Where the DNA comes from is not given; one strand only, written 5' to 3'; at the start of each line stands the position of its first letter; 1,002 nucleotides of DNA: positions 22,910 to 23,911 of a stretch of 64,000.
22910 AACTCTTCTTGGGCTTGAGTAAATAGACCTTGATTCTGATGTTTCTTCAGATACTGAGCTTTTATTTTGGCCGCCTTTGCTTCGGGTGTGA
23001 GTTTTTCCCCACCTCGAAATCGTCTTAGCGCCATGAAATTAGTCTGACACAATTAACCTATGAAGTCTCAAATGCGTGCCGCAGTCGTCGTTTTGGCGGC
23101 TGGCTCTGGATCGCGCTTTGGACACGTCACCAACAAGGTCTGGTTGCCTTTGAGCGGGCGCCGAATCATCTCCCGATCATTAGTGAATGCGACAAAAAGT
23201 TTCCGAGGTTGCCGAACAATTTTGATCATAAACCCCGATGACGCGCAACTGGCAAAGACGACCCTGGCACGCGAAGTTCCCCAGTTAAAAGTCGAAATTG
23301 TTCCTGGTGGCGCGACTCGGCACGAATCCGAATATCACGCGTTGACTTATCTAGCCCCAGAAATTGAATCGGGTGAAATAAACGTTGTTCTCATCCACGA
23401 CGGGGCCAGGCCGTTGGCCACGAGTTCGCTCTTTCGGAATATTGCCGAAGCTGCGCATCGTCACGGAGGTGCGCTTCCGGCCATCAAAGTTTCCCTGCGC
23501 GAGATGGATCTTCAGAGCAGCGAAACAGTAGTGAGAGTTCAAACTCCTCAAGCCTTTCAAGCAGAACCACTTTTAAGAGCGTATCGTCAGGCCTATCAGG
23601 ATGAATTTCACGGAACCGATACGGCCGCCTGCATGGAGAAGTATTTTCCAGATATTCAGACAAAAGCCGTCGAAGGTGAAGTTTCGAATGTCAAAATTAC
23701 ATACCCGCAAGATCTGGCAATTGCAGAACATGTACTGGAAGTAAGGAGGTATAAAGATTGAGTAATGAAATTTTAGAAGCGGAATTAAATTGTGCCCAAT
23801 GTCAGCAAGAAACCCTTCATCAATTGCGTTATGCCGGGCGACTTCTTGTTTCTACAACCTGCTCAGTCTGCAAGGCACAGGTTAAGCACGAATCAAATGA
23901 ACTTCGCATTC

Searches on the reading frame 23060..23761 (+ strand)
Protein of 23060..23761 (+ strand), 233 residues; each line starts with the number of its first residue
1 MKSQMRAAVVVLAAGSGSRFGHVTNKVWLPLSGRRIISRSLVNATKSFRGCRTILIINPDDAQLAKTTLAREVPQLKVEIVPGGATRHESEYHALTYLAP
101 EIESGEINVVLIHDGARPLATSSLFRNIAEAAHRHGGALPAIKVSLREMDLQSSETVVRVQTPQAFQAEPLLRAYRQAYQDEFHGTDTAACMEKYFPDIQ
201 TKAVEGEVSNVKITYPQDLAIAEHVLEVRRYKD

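Call 3: search_protein_families(library=pfam, proteins=[window:23060-23761:+], max_evalue=1)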
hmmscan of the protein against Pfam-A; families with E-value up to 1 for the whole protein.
window:23060-23761:+ (233 aa): 4 families
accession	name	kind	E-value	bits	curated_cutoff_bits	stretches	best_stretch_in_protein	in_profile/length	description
PF01128.25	IspD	-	1.6e-40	139.7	27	1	8-227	2-220/221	2-C-methyl-D-erythritol 4-phosphate cytidylyltransferase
PF12804.13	NTP_transf_3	-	4e-09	37.3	27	1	9-138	1-117/160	MobA-like NTP transferase domain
PF00483.29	NTP_transferase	-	0.019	15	21.2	1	9-111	2-107/245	Nucleotidyl transferase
PF02348.25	CTP_transf_3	-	0.15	12.3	22.6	1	23-188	13-159/217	Cytidylyltransferase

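Call 4: search_protein_families(library=ncbifam, proteins=[window:23060-23761:+], max_evalue=1)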
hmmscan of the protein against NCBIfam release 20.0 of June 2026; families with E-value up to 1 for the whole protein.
window:23060-23761:+ (233 aa): 22 families
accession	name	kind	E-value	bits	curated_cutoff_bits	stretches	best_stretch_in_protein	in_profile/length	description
TIGR00453.1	ispD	equivalog_domain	1.6e-45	155.3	181.3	1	9-226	2-219/219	2-C-methyl-D-erythritol 4-phosphate cytidylyltransferase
NF001186.0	PRK00155.2-3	equivalog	7.4e-38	130.2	253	1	4-226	2-222/224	2-C-methyl-D-erythritol 4-phosphate cytidylyltransferase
NF006899.0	PRK09382.1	equivalog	3.8e-37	128.3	417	1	3-227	3-221/387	bifunctional 2-C-methyl-D-erythritol 4-phosphate cytidylyltransferase/2-C-methyl-D-erythritol 2,4-cyclodiphosphate synthase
NF009924.0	PRK13385.1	subfamily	5.5e-25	88.3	342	1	7-227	3-224/230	2-C-methyl-D-erythritol 4-phosphate cytidylyltransferase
NF001183.0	PRK00155.1-3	subfamily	2e-21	76.4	166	1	10-228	5-233/237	D-ribitol-5-phosphate cytidylyltransferase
NF010932.0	PRK14352.1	equivalog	6.4e-09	35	611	1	2-139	2-133/488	bifunctional UDP-N-acetylglucosamine diphosphorylase/glucosamine-1-phosphate N-acetyltransferase GlmU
NF010933.0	PRK14353.1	equivalog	1.4e-06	27.2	505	1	4-133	3-125/453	bifunctional UDP-N-acetylglucosamine diphosphorylase/glucosamine-1-phosphate N-acetyltransferase GlmU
TIGR01173.1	glmU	equivalog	2.2e-06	26.8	366.85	1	8-135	2-120/452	bifunctional UDP-N-acetylglucosamine diphosphorylase/glucosamine-1-phosphate N-acetyltransferase GlmU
TIGR03310.1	matur_MocA_YgfJ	equivalog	3.3e-06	27.2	186.45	1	9-81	2-67/188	molybdenum cofactor cytidylyltransferase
NF010940.0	PRK14360.1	equivalog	2.9e-05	22.8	602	1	8-134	3-121/452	bifunctional UDP-N-acetylglucosamine diphosphorylase/glucosamine-1-phosphate N-acetyltransferase GlmU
NF006986.0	PRK09451.1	equivalog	0.00024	20.1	725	1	4-143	3-132/456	bifunctional UDP-N-acetylglucosamine diphosphorylase/glucosamine-1-phosphate N-acetyltransferase GlmU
NF045782.1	NicBOxredNboR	equivalog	0.00031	20.5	260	1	3-66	5-65/206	nicotine blue oxidoreductase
NF010935.0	PRK14355.1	equivalog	0.00038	19.2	718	1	7-139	4-128/459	bifunctional UDP-N-acetylglucosamine diphosphorylase/glucosamine-1-phosphate N-acetyltransferase GlmU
NF001457.0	PRK00317.1-3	equivalog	0.0011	18.5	164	1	9-63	4-56/200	molybdenum cofactor guanylyltransferase MobA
NF010936.0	PRK14356.1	equivalog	0.0021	17.1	666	1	4-142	3-131/456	bifunctional UDP-N-acetylglucosamine diphosphorylase/glucosamine-1-phosphate N-acetyltransferase GlmU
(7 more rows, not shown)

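Call 17: search_solved_structures(query=window:23060-23761:+, max_evalue=0.00001, show_alignments=3)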
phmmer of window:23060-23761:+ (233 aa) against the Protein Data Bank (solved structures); distinct sequences matched with E-value up to 0.00001: 30.
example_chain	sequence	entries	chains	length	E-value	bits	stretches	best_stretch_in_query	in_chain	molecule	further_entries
5ddt_A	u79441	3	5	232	6.2e-27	97.9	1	8-228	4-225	2-C-methyl-D-erythritol 4-phosphate cytidylyltransferase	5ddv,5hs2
4kt7_A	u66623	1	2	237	2.9e-22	82.6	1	9-227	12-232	2-C-methyl-D-erythritol 4-phosphate cytidylyltransferase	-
4jis_A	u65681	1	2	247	6.6e-19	71.7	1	10-229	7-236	ribitol-5-phosphate cytidylyltransferase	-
4ys8_A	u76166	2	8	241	9.3e-17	64.7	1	8-226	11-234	2-C-methyl-D-erythritol 4-phosphate cytidylyltransferase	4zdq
4cvh_A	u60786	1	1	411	5e-16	62.3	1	7-229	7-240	ISOPRENOID SYNTHASE DOMAIN-CONTAINING PROTEIN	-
2px7_A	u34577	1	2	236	1e-15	61.3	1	4-226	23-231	2-C-methyl-D-erythritol 4-phosphate cytidylyltransferase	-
3f1c_A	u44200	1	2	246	1.7e-15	60.5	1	10-229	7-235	Putative 2-C-methyl-D-erythritol 4-phosphate cytidylyltransferase 2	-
8xkg_A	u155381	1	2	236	1e-14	58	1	9-227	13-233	2-C-methyl-D-erythritol 4-phosphate cytidylyltransferase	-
1vgz_A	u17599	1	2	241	4.3e-14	55.9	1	8-226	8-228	4-diphosphocytidyl-2C-methyl-D-erythritol synthase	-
1vgw_A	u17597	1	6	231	4.4e-14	55.9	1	8-226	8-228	4-diphosphocytidyl-2C-methyl-D-erythritol synthase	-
1h3m_A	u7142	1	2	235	8.2e-14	55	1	7-226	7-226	2-C-METHYL-D-ERYTHRITOL 4-PHOSPHATE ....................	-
1i52_A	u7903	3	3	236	1e-13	54.7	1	7-226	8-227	4-DIPHOSPHOCYTIDYL-2-C-METHYLERYTHRITOL SYNTHASE | 4-DIPHOSPHOCYTIDYL-2-C-METHYLERYTHRITOL SYNTHETASE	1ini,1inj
3n9w_A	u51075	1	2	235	1e-13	54.7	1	7-226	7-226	2-C-methyl-D-erythritol 4-phosphate cytidylyltransferase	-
1vgt_A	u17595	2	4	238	1.1e-13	54.7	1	7-226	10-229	2-C-methyl-D-erythritol 4-phosphate cytidylyltransferase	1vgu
6xhp_A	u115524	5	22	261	1.5e-13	54.2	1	11-226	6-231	Ribitol-5-phosphate cytidylyltransferase 1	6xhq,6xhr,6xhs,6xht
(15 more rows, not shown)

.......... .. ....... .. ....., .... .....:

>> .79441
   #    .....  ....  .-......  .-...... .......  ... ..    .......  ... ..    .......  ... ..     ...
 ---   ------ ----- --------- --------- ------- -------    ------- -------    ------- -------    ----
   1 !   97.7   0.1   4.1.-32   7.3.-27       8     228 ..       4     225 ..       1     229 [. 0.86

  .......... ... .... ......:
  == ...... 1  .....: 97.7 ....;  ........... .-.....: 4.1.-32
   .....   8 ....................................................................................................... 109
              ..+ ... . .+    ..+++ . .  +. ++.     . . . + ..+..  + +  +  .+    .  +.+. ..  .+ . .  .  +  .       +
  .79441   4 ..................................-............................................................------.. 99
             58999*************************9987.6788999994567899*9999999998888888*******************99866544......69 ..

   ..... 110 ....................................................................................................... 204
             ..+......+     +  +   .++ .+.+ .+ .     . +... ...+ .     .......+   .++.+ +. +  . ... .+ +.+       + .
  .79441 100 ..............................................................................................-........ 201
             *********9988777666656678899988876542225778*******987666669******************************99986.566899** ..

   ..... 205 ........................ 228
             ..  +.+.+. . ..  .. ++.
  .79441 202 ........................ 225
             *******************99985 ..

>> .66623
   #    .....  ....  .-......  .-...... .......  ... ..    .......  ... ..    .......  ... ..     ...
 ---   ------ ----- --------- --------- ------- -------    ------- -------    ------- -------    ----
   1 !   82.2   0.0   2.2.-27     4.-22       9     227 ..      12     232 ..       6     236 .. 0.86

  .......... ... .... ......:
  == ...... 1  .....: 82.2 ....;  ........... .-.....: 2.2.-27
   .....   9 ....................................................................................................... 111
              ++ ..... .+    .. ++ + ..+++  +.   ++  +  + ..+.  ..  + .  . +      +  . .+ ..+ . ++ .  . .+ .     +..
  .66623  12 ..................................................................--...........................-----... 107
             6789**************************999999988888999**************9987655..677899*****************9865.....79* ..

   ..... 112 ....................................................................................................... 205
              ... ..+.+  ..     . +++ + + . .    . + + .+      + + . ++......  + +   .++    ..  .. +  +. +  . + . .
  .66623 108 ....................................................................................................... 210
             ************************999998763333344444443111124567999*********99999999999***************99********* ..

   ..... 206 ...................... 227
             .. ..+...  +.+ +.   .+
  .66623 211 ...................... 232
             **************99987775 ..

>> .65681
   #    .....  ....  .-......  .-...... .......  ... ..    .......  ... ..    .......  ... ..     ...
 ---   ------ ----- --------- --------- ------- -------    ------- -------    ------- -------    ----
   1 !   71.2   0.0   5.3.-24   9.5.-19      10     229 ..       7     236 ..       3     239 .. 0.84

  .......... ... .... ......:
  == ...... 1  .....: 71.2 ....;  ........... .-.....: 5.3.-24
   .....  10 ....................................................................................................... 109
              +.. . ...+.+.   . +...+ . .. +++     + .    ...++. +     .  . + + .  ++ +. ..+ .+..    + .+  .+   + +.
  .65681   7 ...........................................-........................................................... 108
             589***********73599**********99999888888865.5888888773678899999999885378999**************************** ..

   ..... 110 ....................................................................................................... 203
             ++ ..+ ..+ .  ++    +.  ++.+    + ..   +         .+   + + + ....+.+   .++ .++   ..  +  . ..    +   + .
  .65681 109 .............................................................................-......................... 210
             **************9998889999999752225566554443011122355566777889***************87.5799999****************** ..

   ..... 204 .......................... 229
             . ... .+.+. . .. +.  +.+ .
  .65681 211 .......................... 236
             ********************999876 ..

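Call 51: find_homologous_proteins(query=window:23060-23758:+, max_evalue=1e-10)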
Query window:23060-23758:+ (233 aa): 6696 proteins with E <= 1e-10 among 8000 candidates; the best 120 are listed.
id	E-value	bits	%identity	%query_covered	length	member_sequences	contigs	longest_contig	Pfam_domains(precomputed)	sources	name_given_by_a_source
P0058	1.0e-145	501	99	100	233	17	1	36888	PF01128.26,PF12804.14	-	-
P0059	3.5e-120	417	80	100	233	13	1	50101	PF01128.26,PF12804.14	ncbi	ncbi:MAG: IspD/TarI family cytidylyltransferase [Actinomycetes bacterium]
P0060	7.8e-120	416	82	100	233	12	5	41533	PF01128.26,PF12804.14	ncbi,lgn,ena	ncbi:MAG: IspD/TarI family cytidylyltransferase [Actinomycetes bacterium]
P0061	3.6e-113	395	78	100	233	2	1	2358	PF01128.26,PF12804.14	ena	-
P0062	1.3e-112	393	78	100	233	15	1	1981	PF01128.26,PF12804.14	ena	-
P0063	3.2e-111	388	77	100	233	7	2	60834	PF01128.26,PF12804.14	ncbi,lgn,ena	-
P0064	2.8e-108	378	76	98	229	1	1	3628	PF01128.26,PF12804.14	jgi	jgi:2-C-methyl-D-erythritol 4-phosphate cytidylyltransferase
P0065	8.0e-106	370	75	100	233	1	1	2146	PF01128.26,PF12804.14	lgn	-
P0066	5.7e-103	361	73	100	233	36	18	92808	PF01128.26,PF12804.14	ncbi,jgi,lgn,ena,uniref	jgi:2-C-methyl-D-erythritol 4-phosphate cytidylyltransferase|uniref:IspD/TarI family cytidylyltransf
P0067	2.4e-102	359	73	100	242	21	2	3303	PF01128.26,PF12804.14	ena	-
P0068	7.8e-102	357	73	98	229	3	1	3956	PF01128.26,PF12804.14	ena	-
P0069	2.8e-101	356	72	100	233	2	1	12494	PF01128.26,PF12804.14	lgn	-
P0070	4.6e-101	355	71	100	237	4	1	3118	PF01128.26,PF12804.14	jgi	jgi:2-C-methyl-D-erythritol 4-phosphate cytidylyltransferase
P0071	5.2e-101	355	72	100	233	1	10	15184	PF01128.26,PF12804.14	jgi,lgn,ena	jgi:2-C-methyl-D-erythritol 4-phosphate cytidylyltransferase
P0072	7.2e-101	354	73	100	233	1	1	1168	PF01128.26,PF12804.14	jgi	jgi:2-C-methyl-D-erythritol 4-phosphate cytidylyltransferase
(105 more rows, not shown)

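Call 62: search_protein_representatives(protein=window:23060-23758:+)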
Query: 233 residues. Proteins with E-value up to 0.001 (for the whole library): 16514; up to 1e-10: 7290; up to 1e-30: 105. The best 150 are listed.
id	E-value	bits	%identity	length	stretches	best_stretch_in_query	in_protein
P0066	1.8e-103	361.1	73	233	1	1-233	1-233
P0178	2.4e-61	223.5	50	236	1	8-229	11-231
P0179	5.9e-54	199.3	47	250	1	4-231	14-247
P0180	4.5e-53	196.4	51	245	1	7-225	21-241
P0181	2.2e-52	194.2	49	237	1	5-229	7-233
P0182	2.1e-51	191.0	50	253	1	8-226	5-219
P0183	7.9e-51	189.1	49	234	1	5-229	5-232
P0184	9.5e-51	188.9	48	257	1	6-232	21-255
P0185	1.9e-50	187.9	48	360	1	5-229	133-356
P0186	3.0e-50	187.2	53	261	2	10-143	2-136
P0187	5.6e-50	186.3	46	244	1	7-228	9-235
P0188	1.6e-49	184.9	43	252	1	8-227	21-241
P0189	2.3e-49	184.3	48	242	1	5-227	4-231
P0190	1.7e-48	181.5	48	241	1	7-226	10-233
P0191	2.3e-47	177.8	46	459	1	5-226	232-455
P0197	8.0e-46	172.8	45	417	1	12-229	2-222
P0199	3.6e-45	170.6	44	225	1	9-226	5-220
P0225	2.0e-38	148.6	41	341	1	10-225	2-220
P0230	1.2e-37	146.0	47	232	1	6-233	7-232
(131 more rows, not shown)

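Call 65: list_cluster_members(proteins=[P0191, P0197, P0185, P0225, P0178, P0179, P0180, P0181, P0199, P0230])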
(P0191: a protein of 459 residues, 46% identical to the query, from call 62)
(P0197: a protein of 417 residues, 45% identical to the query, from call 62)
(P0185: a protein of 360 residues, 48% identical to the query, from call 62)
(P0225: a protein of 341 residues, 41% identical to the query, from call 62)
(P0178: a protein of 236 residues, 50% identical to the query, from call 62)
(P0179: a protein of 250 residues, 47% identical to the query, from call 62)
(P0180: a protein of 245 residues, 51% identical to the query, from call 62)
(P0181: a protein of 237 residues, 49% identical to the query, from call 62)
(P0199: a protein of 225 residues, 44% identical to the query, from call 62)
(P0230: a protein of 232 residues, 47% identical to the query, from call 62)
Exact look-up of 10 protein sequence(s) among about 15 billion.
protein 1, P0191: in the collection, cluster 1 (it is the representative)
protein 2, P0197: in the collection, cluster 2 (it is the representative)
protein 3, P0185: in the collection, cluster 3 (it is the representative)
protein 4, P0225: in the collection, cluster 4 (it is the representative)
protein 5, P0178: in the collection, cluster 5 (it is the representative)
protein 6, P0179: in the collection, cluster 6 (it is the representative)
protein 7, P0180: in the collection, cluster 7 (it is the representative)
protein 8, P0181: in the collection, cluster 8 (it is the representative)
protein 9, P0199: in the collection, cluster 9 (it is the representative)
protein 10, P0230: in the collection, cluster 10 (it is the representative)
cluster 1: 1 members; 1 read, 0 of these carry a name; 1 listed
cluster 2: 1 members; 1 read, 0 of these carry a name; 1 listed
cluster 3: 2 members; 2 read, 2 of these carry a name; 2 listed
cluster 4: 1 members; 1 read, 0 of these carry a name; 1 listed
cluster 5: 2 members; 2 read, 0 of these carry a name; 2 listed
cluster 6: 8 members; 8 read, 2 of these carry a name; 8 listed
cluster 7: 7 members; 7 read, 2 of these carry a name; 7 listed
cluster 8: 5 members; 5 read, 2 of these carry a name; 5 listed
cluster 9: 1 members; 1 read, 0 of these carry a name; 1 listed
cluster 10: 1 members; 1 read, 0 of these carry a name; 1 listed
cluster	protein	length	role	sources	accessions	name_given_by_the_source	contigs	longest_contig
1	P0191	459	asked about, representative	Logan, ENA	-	-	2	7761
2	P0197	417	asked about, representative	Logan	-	-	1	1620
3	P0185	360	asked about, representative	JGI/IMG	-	2-C-methyl-D-erythritol 4-phosphate cytidylyltransferase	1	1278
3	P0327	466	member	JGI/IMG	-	2-C-methyl-D-erythritol 4-phosphate cytidylyltransferase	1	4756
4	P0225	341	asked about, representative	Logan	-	-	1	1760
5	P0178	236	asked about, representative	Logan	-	-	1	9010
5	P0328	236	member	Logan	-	-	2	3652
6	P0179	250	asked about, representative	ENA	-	-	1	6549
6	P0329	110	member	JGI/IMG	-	2-C-methyl-D-erythritol 4-phosphate cytidylyltransferase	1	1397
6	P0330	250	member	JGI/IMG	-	2-C-methyl-D-erythritol 4-phosphate cytidylyltransferase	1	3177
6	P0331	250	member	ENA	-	-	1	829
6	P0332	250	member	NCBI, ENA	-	-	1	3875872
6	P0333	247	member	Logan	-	-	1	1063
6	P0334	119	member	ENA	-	-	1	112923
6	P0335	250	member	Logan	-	-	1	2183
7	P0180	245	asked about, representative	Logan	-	-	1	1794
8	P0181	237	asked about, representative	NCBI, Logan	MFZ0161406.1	MAG: 2-C-methyl-D-erythritol 4-phosphate cytidylyltransferase [Kineosporiaceae bacterium]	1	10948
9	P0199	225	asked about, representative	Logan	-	-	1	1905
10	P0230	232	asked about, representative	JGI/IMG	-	-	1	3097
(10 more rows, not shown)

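Call 66: find_encoding_contigs(protein=P0191, flank=6000, max_places=2)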
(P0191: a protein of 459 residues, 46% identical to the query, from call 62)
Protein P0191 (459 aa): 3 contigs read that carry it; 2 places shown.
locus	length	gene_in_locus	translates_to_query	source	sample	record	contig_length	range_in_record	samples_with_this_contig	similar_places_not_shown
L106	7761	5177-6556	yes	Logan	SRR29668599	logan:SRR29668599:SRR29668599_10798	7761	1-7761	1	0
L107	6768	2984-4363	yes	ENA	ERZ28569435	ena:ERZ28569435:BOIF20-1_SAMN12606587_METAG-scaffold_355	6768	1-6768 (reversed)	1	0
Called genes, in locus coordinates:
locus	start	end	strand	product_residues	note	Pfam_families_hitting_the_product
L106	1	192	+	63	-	?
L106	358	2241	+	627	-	PF00069:Pkinase, PF07714:PK_Tyr_Ser-Thr, PF03109:ABC1 (weak)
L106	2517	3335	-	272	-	-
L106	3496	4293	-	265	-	-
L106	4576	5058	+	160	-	PF02559:CarD_TRCF_RID, PF21095:CarD_C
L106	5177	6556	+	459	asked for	PF01128:IspD, PF12804:NTP_transf_3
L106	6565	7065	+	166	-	PF02542:YgbB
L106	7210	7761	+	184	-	?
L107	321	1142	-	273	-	-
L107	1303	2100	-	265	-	-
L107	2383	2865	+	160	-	PF02559:CarD_TRCF_RID, PF21095:CarD_C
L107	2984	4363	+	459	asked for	PF01128:IspD, PF12804:NTP_transf_3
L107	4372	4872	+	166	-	PF02542:YgbB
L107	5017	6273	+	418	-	PF05496:RuvB_N (faint), PF13191:AAA_16 (faint), PF00004:AAA, PF17862:AAA_lid_3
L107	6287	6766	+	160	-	?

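Call 67: find_encoding_contigs(protein=P0178, flank=8000, max_places=2)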
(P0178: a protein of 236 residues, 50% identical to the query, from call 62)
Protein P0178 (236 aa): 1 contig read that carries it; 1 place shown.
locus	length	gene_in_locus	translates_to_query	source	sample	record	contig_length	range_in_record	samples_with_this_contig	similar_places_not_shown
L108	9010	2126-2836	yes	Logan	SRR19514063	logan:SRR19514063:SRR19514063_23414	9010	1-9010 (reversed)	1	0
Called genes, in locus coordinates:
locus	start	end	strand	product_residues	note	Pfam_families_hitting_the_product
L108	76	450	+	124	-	PF03612:EIIBC-GUT_N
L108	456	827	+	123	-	PF03829:PTSIIA_gutA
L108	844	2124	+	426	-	PF21135:DRL_cat, PF08666:SAF (weak)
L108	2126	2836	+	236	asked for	PF01128:IspD, PF12804:NTP_transf_3 (weak)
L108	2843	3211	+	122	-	-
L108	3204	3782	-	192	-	PF01128:IspD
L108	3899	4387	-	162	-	PF02559:CarD_TRCF_RID, PF21095:CarD_C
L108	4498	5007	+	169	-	-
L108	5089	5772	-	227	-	PF00072:Response_reg, PF00486:Trans_reg_C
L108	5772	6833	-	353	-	PF00512:HisKA, PF02518:HATPase_c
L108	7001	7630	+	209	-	PF01895:PhoU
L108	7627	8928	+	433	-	PF20706:GT4-conflict, PF13439:Glyco_transf_4, PF13579:Glyco_trans_4_4, PF00534:Glycos_transf_1, PF13692:Glyco_trans_1_4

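Call 68: find_encoding_contigs(protein=P0332, flank=8000, max_places=2)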
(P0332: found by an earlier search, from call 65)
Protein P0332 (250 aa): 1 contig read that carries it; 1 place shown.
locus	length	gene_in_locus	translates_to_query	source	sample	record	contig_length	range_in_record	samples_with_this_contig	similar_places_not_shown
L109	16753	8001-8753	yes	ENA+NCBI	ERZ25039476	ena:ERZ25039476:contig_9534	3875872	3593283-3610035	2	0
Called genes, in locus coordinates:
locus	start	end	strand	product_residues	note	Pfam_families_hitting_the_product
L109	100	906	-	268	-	PF08220:HTH_DeoR, PF00455:DeoRC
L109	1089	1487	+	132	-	PF06150:ChaB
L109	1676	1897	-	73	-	-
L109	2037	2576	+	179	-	PF08819:DUF1802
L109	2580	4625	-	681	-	PF00999:Na_H_Exchanger, PF02148:zf-UBP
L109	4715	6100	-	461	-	PF00144:Beta-lactamase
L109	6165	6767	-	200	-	PF01810:LysE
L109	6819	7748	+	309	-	PF00126:HTH_1, PF03466:LysR_substrate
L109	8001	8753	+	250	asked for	PF01128:IspD, PF12804:NTP_transf_3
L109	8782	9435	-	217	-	PF19700:DUF6198, PF02588:YitT_membrane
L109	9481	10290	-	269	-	PF00155:Aminotran_1_2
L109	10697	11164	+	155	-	PF12840:HTH_20, PF13404:HTH_AsnC-type, PF13412:HTH_24, PF09339:HTH_IclR (faint), PF01037:AsnC_trans_reg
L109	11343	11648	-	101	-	-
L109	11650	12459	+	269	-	PF01658:Inos-1-P_synth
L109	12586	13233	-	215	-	PF01261:AP_endonuc_2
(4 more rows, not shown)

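Call 69: find_encoding_contigs(protein=P0181, flank=8000, max_places=2)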
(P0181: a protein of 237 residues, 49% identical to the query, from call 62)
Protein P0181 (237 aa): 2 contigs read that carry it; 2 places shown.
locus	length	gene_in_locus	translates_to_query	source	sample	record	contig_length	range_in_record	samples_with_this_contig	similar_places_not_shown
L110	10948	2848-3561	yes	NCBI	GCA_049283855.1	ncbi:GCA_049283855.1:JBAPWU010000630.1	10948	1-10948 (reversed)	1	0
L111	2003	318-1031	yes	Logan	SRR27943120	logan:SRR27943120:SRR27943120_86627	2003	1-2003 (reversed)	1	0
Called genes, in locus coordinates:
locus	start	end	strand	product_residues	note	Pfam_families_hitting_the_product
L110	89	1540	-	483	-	PF01406:tRNA-synt_1e, PF01921:tRNA-synt_1f (faint), PF09334:tRNA-synt_1g (faint), PF09190:DALR_2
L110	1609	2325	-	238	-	-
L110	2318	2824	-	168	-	PF02542:YgbB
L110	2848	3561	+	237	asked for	PF01128:IspD, PF12804:NTP_transf_3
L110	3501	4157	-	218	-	PF01128:IspD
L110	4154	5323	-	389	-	PF27675:YCF81_N, PF01938:TRAM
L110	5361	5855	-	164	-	PF02559:CarD_TRCF_RID, PF21095:CarD_C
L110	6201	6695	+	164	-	-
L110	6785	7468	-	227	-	PF00072:Response_reg, PF00486:Trans_reg_C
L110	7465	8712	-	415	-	PF00512:HisKA, PF02518:HATPase_c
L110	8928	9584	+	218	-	PF01895:PhoU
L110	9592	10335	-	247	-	PF00300:His_Phos_1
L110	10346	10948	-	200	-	PF10722:YbjN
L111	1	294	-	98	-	?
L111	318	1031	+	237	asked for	PF01128:IspD, PF12804:NTP_transf_3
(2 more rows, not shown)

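Call 88: find_homologous_proteins(query=L106:5177-6553:+, max_evalue=1e-20)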
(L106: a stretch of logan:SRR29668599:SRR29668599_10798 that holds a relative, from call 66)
Query L106:5177-6553:+ (459 aa): 273 proteins with E <= 1e-20 among 8000 candidates; the best 120 are listed.
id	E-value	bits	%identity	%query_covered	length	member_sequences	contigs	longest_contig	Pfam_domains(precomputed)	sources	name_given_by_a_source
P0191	8.5e-285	963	100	100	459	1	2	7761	PF01128.26,PF12804.14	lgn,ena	-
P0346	4.3e-111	390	54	94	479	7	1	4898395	PF01128.26,PF12804.14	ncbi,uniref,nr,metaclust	ncbi:2-C-methyl-D-erythritol 4-phosphate cytidylyltransferase [Carbonactinospora thermoautotrophica]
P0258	7.7e-77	277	55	66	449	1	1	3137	PF01128.26,PF12804.14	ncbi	-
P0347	3.6e-62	229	58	49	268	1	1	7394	PF01128.26,PF12804.14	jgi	jgi:2-C-methyl-D-erythritol 4-phosphate cytidylyltransferase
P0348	9.4e-61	224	55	48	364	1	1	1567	PF01128.26,PF12804.14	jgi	jgi:2-C-methyl-D-erythritol 4-phosphate cytidylyltransferase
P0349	4.1e-59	219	54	49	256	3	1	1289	PF01128.26,PF12804.14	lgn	-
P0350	1.4e-58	217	56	48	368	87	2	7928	PF01128.26,PF12804.14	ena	-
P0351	1.7e-57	214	54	48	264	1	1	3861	PF01128.26,PF12804.14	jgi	jgi:2-C-methyl-D-erythritol 4-phosphate cytidylyltransferase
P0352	2.3e-57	213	55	50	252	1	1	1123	PF01128.26,PF12804.14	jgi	jgi:2-C-methyl-D-erythritol 4-phosphate cytidylyltransferase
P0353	4.2e-57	212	54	48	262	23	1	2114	PF01128.26,PF12804.14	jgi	-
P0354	4.8e-57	212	53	48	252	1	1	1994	PF01128.26,PF12804.14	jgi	jgi:2-C-methyl-D-erythritol 4-phosphate cytidylyltransferase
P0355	7.9e-56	208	48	45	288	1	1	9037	PF01128.26,PF12804.14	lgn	-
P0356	1.1e-55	208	53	48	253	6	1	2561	PF01128.26,PF12804.14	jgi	jgi:2-C-methyl-D-erythritol 4-phosphate cytidylyltransferase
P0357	1.5e-55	207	49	49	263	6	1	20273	PF01128.26,PF12804.14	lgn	-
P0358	3.3e-55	206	53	48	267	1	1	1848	PF01128.26,PF12804.14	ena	-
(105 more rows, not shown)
